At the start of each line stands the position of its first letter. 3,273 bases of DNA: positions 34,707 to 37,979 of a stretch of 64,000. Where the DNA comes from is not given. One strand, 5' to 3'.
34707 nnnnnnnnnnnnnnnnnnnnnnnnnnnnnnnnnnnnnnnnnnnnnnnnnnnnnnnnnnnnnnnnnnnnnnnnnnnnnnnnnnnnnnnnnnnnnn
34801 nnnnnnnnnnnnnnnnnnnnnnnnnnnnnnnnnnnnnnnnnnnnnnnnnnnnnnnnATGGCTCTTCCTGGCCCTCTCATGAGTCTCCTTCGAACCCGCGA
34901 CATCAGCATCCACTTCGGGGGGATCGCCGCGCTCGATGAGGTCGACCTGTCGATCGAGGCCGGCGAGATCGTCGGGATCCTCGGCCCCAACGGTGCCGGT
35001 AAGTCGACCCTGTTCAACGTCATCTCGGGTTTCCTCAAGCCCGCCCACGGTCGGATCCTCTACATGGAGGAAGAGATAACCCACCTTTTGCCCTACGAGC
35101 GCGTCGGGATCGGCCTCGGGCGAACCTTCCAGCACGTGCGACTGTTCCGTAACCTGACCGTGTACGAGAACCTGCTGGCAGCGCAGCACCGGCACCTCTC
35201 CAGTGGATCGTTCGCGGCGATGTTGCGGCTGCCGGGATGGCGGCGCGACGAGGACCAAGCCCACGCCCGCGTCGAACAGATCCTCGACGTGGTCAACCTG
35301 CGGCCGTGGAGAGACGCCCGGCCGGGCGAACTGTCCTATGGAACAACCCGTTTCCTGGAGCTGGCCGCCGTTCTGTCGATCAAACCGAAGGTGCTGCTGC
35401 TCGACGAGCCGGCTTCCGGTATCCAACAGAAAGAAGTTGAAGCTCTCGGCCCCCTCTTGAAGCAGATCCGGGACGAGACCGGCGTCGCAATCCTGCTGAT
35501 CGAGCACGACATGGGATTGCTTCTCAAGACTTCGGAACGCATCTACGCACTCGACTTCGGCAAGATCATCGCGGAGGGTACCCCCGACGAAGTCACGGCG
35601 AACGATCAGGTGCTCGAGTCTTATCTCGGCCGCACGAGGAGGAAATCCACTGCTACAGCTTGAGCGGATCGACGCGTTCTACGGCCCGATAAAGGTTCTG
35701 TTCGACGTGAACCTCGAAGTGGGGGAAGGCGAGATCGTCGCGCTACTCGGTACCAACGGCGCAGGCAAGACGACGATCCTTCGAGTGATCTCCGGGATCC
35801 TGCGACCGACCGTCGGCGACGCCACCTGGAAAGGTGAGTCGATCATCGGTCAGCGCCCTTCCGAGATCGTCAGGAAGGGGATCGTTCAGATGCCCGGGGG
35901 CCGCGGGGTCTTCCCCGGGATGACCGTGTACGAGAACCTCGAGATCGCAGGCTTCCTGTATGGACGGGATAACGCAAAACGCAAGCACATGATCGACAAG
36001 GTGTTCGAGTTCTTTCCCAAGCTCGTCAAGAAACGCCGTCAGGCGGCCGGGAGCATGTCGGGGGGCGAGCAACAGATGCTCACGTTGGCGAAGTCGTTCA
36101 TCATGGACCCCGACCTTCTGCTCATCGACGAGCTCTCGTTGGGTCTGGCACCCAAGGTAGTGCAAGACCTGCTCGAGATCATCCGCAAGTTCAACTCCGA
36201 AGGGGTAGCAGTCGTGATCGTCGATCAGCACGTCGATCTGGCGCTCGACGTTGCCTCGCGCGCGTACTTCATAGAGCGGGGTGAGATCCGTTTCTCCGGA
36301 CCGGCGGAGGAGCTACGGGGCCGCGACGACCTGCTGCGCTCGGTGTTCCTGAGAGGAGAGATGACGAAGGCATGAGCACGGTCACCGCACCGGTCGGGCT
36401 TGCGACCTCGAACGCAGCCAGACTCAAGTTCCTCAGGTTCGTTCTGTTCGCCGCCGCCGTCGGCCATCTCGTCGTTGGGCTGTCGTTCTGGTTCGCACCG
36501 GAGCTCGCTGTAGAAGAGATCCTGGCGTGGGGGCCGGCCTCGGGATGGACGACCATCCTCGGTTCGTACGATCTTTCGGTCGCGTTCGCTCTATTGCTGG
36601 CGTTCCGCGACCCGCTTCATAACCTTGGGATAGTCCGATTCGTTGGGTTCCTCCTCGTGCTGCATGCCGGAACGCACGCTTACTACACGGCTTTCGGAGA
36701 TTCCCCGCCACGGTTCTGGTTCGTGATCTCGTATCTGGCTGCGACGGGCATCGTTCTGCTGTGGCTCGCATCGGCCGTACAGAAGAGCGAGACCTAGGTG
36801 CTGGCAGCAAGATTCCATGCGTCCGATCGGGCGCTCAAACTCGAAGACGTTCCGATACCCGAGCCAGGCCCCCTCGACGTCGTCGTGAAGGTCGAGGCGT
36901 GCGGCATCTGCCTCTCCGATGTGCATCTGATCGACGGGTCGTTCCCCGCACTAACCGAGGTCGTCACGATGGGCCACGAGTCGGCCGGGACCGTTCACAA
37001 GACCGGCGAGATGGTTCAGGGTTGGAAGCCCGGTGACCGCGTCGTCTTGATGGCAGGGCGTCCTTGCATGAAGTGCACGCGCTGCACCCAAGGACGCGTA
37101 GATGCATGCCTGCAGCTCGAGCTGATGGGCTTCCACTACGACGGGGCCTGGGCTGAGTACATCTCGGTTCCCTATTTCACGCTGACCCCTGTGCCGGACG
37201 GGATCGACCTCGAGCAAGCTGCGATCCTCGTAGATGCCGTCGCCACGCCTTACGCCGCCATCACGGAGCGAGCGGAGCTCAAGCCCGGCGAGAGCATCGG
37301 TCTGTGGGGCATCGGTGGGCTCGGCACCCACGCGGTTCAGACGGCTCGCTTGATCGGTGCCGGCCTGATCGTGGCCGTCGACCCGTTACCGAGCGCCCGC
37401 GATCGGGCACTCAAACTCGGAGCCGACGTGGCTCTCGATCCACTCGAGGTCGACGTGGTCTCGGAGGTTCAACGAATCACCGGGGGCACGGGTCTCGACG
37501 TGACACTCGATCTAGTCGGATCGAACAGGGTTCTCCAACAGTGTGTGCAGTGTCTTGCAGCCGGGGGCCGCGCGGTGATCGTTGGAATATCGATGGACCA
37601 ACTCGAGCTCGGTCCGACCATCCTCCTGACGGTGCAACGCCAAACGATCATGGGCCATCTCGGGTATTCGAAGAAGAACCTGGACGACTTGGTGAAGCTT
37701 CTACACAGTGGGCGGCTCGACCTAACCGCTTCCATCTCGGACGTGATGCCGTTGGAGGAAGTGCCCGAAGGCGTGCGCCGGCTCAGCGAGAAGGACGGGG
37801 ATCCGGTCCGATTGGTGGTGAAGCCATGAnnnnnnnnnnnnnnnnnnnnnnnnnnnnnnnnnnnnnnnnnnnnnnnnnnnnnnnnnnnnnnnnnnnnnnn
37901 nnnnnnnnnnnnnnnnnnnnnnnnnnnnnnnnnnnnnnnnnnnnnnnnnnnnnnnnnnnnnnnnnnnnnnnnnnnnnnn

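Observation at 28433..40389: Twelve-gene, about 12-kb gap-free operon joining a Liv-type ABC importer to ADH-P450-OYE redox enzymes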

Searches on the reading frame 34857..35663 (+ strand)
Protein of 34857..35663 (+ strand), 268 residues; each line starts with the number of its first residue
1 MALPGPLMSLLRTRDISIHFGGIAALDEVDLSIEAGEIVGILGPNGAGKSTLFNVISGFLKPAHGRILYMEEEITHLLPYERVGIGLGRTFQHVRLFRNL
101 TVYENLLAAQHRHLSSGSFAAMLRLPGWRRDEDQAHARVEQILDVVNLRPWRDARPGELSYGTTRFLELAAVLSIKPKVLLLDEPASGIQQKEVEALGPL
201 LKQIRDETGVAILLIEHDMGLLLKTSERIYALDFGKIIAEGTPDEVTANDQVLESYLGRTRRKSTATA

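Call 4: search_protein_families(library=pfam, proteins=[window:34857-35663:+], max_evalue=0.01)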
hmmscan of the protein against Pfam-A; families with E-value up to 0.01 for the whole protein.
window:34857-35663:+ (268 aa): 8 families
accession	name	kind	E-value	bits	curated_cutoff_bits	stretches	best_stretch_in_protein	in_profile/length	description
PF00005.33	ABC_tran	-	3.4e-32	112.4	25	1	26-186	1-136/137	ABC transporter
PF13304.12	AAA_21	-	4e-10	40.7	27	2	156-218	235-299/304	AAA domain, putative AbiEii toxin, Type IV TA system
PF12399.14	BCA_ABC_TP_C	-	2.6e-09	36.9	25.5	1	236-259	1-24/27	Branched-chain amino acid ATP-binding cassette transporter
PF13476.12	AAA_23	-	0.00028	22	27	1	27-57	11-40/201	AAA domain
PF02463.25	SMC_N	-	0.00047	20.1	40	0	37-69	25-57/220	RecF/RecN/SMC N terminal domain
PF13555.12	AAA_29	-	0.00093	19.3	27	1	29-64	15-50/61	P-loop containing region of AAA domain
PF13191.12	AAA_16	-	0.0051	17.8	32.6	0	35-144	23-104/167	AAA ATPase domain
PF01926.29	MMR_HSR1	-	0.007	16.9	21.9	0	39-58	2-21/113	50S ribosome-binding GTPase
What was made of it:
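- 34878..35663 (+): LivG-type ABC ATPase. ABC_tran plus BCA_ABC_TP_C (call 4).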

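Call 9: search_protein_families(library=ncbifam, proteins=[window:34878-35663:+], max_evalue=0.001)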
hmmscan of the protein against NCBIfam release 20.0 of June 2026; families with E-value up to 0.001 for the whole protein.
window:34878-35663:+ (261 aa): 188 families (the best 25 are shown)
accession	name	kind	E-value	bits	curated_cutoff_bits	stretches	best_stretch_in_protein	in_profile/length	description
NF008449.1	PRK11300.1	equivalog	4.2e-79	265.4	362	1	2-252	4-254/255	high-affinity branched-chain amino acid ABC transporter ATP-binding protein LivG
TIGR03411.1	urea_trans_UrtD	equivalog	2.9e-60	203.9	304.1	1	3-252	2-242/242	urea ABC transporter ATP-binding protein UrtD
TIGR04406.1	LPS_export_lptB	equivalog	1.4e-45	155.5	240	1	4-252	2-235/239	LPS export ABC transporter ATP-binding protein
TIGR03410.1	urea_trans_UrtE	equivalog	4.3e-40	137.6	285.8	1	4-242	1-222/230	urea ABC transporter ATP-binding subunit UrtE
TIGR00968.1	3a0106s01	subfamily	6.7e-40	137.1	342.75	1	7-242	4-221/237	sulfate ABC transporter ATP-binding protein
NF008144.0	PRK10895.1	equivalog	1.3e-39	136.1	381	1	1-253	1-238/241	LPS export ABC transporter ATP-binding protein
TIGR03265.1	PhnT2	equivalog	6.4e-39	134.2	457.7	1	4-241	5-224/353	putative 2-aminoethylphosphonate ABC transporter ATP-binding protein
NF047930.1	ABC_ATP_B6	equivalog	4.8e-38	131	670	1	6-243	5-227/510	putative B6 ABC transporter ATP-binding protein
TIGR01188.1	drrA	subfamily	7.3e-37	127.3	312.45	1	12-240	2-212/302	daunorubicin resistance ABC transporter, ATP-binding protein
TIGR04521.1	ECF_ATPase_2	equivalog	3.4e-36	124.7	330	2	124-248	116-241/279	energy-coupling factor transporter ATPase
NF043075.1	MMSYN1_0197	equivalog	8.4e-35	120.3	550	1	3-241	2-222/341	spermidine/putrescine ABC transporter ATP-binding protein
NF007253.0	PRK09700.1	equivalog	1.8e-34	119.2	772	1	3-253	5-245/510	D-allose ABC transporter ATP-binding protein AlsA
NF010157.0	PRK13636.1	equivalog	6.5e-34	117.4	463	1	3-249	5-239/285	cobalt transporter ATP-binding subunit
NF041861.1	YtfR_transport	equivalog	2.6e-33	115.2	850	1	3-256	1-240/492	galactofuranose ABC transporter, ATP-binding protein YtfR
NF010171.0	PRK13652.1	equivalog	4.7e-33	114.5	476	2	124-247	110-233/277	cobalt transporter ATP-binding subunit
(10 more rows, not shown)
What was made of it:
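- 34878..35663 (+): LivG, E 4e-79 (call 9).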

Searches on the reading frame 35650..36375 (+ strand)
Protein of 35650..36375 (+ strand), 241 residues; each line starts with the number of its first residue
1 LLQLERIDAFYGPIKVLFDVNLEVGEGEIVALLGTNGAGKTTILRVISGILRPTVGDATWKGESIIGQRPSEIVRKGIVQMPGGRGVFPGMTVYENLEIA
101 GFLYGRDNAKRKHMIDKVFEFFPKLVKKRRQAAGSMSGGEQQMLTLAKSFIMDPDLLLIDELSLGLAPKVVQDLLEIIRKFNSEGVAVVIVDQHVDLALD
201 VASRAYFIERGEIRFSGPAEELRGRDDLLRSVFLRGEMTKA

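Call 4: search_protein_families(library=pfam, proteins=[window:35707-36375:+], max_evalue=0.01)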
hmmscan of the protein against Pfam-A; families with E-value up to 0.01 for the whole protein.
window:35707-36375:+ (222 aa): 5 families
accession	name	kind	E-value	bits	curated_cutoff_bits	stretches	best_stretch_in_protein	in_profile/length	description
PF00005.33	ABC_tran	-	7.1e-27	95.1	25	1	1-142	4-134/137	ABC transporter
PF13304.12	AAA_21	-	6.8e-13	49.8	27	2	112-171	233-295/304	AAA domain, putative AbiEii toxin, Type IV TA system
PF25199.1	nSTAND_NTPase5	-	0.0015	18.8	34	0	6-27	39-60/145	Novel STAND NTPase 5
PF02463.25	SMC_N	-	0.0018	18.2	40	0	9-29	25-45/220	RecF/RecN/SMC N terminal domain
PF13401.12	AAA_22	-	0.0019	19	27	1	9-172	6-121/130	AAA domain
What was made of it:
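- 35650..36375 (+): LivF-type ABC ATPase with a CTG start codon and a 14-nt overlap with livG. ABC_tran (call 4).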

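Call 9: search_protein_families(library=ncbifam, proteins=[window:35650-36375:+], max_evalue=0.001)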
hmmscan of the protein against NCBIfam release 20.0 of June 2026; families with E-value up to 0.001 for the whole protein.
window:35650-36375:+ (241 aa): 188 families (the best 25 are shown)
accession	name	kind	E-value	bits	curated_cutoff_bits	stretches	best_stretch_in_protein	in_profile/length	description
NF008626.0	PRK11614.1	equivalog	2.1e-58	197.6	441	1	2-234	6-235/237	high-affinity branched-chain amino acid ABC transporter ATP-binding protein LivF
TIGR03410.1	urea_trans_UrtE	equivalog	6.6e-57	192.6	285.8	1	2-223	1-220/230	urea ABC transporter ATP-binding subunit UrtE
TIGR01188.1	drrA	subfamily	4.4e-43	147.7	312.45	1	11-225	3-214/302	daunorubicin resistance ABC transporter, ATP-binding protein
TIGR04406.1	LPS_export_lptB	equivalog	1.8e-40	138.7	240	1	2-234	2-233/239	LPS export ABC transporter ATP-binding protein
NF008449.1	PRK11300.1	equivalog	5.1e-33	114.4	362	1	2-231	6-250/255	high-affinity branched-chain amino acid ABC transporter ATP-binding protein LivG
TIGR03411.1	urea_trans_UrtD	equivalog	9.3e-32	110.6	304.1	1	2-224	3-231/242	urea ABC transporter ATP-binding protein UrtD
NF008338.0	PRK11124.1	equivalog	4.3e-31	108.3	369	1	2-220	3-226/242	arginine ABC transporter ATP-binding protein ArtP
TIGR03265.1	PhnT2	equivalog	8.1e-31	107.5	457.7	1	2-222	5-222/353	putative 2-aminoethylphosphonate ABC transporter ATP-binding protein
NF010171.0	PRK13652.1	equivalog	1.1e-30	106.7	476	1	11-234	14-237/277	cobalt transporter ATP-binding subunit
NF008144.0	PRK10895.1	equivalog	2e-30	106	381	1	7-234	9-235/241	LPS export ABC transporter ATP-binding protein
TIGR03864.1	PQQ_ABC_ATP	hypoth_equivalog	2.3e-30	105.8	302.25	1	2-230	2-229/236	ABC transporter, ATP-binding subunit, PQQ-dependent alcohol dehydrogenase system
NF010060.0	PRK13537.1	equivalog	9.5e-30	103.5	521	1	2-213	16-224/314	nodulation factor ABC transporter ATP-binding protein NodI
NF007027.0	PRK09493.1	equivalog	1e-29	103.6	379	1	3-222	3-223/240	glutamine ABC transporter ATP-binding protein GlnQ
TIGR02673.1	FtsE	equivalog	2.5e-29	102.5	264.85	1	3-211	3-213/214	cell division ATP-binding protein FtsE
TIGR03740.1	galliderm_ABC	subfamily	3.1e-29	102.3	309.75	1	3-221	2-210/223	lantibiotic protection ABC transporter ATP-binding subunit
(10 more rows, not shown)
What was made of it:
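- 35650..36375 (+): LivF, E 2e-58 over residues 2-234 when translated from 35650 (call 9).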

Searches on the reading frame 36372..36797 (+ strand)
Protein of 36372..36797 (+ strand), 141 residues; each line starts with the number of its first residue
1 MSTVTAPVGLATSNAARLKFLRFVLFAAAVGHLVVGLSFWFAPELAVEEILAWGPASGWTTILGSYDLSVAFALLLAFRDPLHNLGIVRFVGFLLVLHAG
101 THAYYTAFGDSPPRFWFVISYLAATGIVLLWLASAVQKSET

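Call 4: search_protein_families(library=pfam, proteins=[window:36372-36797:+], max_evalue=0.01)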
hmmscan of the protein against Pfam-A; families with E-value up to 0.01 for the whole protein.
window:36372-36797:+ (141 aa): 0 families

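Call 9: search_protein_families(library=ncbifam, proteins=[window:36372-36797:+], max_evalue=0.001)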
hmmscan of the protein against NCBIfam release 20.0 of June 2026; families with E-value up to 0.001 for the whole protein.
window:36372-36797:+ (141 aa): 0 families

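Call 35: search_protein_families(library=pfam, proteins=[window:36372-36797:+], max_evalue=10)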
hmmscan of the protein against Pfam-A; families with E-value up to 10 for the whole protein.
window:36372-36797:+ (141 aa): 1 family
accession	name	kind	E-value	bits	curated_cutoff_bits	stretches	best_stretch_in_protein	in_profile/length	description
PF20589.3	DUF6790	-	0.037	14.3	27.1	1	14-136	29-155/158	Family of unknown function (DUF6790)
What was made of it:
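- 36372..36797 (+): tm4b: small (141 aa) 3-4-TM protein of no known family that travels with the ADH gene. No Pfam hit; the weak DUF6790 match has E 0.04 (calls 4, 35).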

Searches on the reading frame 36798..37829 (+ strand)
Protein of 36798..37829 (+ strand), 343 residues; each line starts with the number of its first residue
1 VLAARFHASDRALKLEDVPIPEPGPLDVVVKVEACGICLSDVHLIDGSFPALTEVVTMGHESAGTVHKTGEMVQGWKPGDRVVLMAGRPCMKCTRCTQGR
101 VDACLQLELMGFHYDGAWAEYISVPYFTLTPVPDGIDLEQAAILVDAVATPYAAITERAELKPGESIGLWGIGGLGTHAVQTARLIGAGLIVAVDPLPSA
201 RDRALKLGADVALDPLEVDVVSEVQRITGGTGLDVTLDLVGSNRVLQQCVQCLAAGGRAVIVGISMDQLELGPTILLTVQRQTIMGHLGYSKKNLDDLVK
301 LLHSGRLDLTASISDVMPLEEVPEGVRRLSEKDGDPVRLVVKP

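Call 4: search_protein_families(library=pfam, proteins=[window:36798-37829:+], max_evalue=0.01)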
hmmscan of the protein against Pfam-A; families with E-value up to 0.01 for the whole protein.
window:36798-37829:+ (343 aa): 3 families
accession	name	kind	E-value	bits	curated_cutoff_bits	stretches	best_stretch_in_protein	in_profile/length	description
PF00107.32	ADH_zinc_N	-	4.4e-28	98.3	31.8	1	174-303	1-128/129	Zinc-binding dehydrogenase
PF08240.17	ADH_N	-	4.1e-27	94.9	23.5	1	25-134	2-104/104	Alcohol dehydrogenase GroES-like domain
PF13602.12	ADH_zinc_N_2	-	5.4e-11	44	27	1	207-331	1-125/134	Zinc-binding dehydrogenase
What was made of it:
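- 36798..37829 (+): Zn-dependent medium-chain alcohol dehydrogenase. ADH_N plus ADH_zinc_N (call 4).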

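Call 9: search_protein_families(library=ncbifam, proteins=[window:36798-37829:+], max_evalue=0.001)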
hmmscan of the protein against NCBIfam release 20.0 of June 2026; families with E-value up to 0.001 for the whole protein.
window:36798-37829:+ (343 aa): 24 families
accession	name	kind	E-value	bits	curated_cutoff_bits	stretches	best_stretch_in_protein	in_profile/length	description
NF041097.1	keto_inos_dh_IolM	equivalog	2.5e-60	204.2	450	1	11-334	38-382/389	scyllo-inosose 3-dehydrogenase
TIGR03989.1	Rxyl_3153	subfamily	2.6e-51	175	440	2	115-340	138-367/370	NDMA-dependent alcohol dehydrogenase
NF010344.0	PRK13771.1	subfamily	3.1e-47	161.2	349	1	3-333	3-324/334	putative alcohol dehydrogenase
NF003808.0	PRK05396.1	equivalog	4.7e-47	160.5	380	1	8-331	8-330/341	L-threonine 3-dehydrogenase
TIGR00692.1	tdh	equivalog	1.2e-45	156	458.35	1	12-326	10-325/340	L-threonine 3-dehydrogenase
TIGR03451.1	mycoS_dep_FDH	equivalog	6.8e-43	146.8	512.9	1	10-341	11-356/358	S-(hydroxymethyl)mycothiol dehydrogenase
NF006940.0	PRK09422.1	equivalog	4.3e-40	137.7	344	1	26-306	25-302/338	alcohol dehydrogenase AdhP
NF041172.1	AcrlCoa_red_Thmprot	equivalog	5.5e-39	134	500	1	8-333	8-325/334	acryloyl-CoA reductase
TIGR02824.1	quinone_pig3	subfamily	1e-37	129.9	296.8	2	110-267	86-242/325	putative NAD(P)H quinone oxidoreductase, PIG3 family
NF047908.1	AldhRedAhr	equivalog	5.4e-37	127.4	470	1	13-331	16-324/335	NADPH-dependent aldehyde reductase Ahr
TIGR03201.1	dearomat_had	equivalog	1.9e-36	125.8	338.65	1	12-323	10-330/349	6-hydroxycyclohex-1-ene-1-carbonyl-CoA dehydrogenase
TIGR02818.1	adh_III_F_hyde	equivalog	4.5e-36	124.7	543.95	2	112-341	132-366/368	S-(hydroxymethyl)glutathione dehydrogenase/class III alcohol dehydrogenase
TIGR03366.1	HpnZ_proposed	hypoth_equivalog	1.9e-34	119.3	328.1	1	27-321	7-314/315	putative phosphonate catabolism associated alcohol dehydrogenase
NF007489.0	PRK10083.1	equivalog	4.2e-32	111.5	376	1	12-285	11-280/339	Zn-dependent oxidoreductase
TIGR02822.1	adh_fam_2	subfamily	7.7e-30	104.1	283.5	1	10-216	12-217/329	zinc-binding alcohol dehydrogenase family protein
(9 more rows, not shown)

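Call 49: search_solved_structures(query=window:36798-37829:+, max_evalue=1e-30)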
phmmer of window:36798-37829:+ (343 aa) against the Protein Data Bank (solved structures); distinct sequences matched with E-value up to 1e-30: 57.
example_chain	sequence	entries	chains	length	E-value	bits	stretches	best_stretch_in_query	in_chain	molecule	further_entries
2eer_A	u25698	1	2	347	9.9e-47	162.9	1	4-330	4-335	NAD-dependent alcohol dehydrogenase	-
2eih_A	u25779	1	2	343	1.1e-44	156.1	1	6-332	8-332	Alcohol dehydrogenase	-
5k1s_A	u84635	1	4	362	3.4e-44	154.5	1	12-333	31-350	Oxidoreductase, zinc-binding dehydrogenase family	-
1jvb_A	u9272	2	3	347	5.9e-42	147.1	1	3-329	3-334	NAD(H)-DEPENDENT ALCOHOL DEHYDROGENASE | NAD-dependent alcohol dehydrogenase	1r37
1nto_A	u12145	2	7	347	1.6e-41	145.8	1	3-329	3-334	NAD-dependent alcohol dehydrogenase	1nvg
9u4x_A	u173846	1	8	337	1.8e-41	145.6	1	2-329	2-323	Alcohol dehydrogenase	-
1h2b_A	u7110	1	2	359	2.3e-41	145.2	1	2-330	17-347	ALCOHOL DEHYDROGENASE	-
3i4c_A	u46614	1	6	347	2.8e-41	144.9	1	3-329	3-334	NAD-dependent alcohol dehydrogenase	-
4ej6_A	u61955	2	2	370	4.4e-41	144.3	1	13-327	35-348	Putative zinc-binding dehydrogenase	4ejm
4cpd_A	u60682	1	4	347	1e-40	143.1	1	14-342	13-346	ALCOHOL DEHYDROGENASE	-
2dfv_A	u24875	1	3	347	8.2e-40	140.1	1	14-313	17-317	Probable L-threonine 3-dehydrogenase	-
2d8a_A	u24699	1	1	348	8.3e-40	140.1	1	14-313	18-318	Probable L-threonine 3-dehydrogenase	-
1rjw_A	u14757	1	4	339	5.7e-39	137.4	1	10-329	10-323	Alcohol dehydrogenase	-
2dq4_A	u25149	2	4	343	6.3e-39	137.2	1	8-340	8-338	L-threonine 3-dehydrogenase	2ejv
3pii_A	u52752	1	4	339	1.6e-38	135.9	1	10-329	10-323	Alcohol dehydrogenase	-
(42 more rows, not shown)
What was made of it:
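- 36798..37829 (+): Best PDB matches are archaeal NAD-ADHs, with Rhodococcus sec-ADH lower in the list (call 49).
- The PDB hits of the ADH include secondary-alcohol dehydrogenases (call 49).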
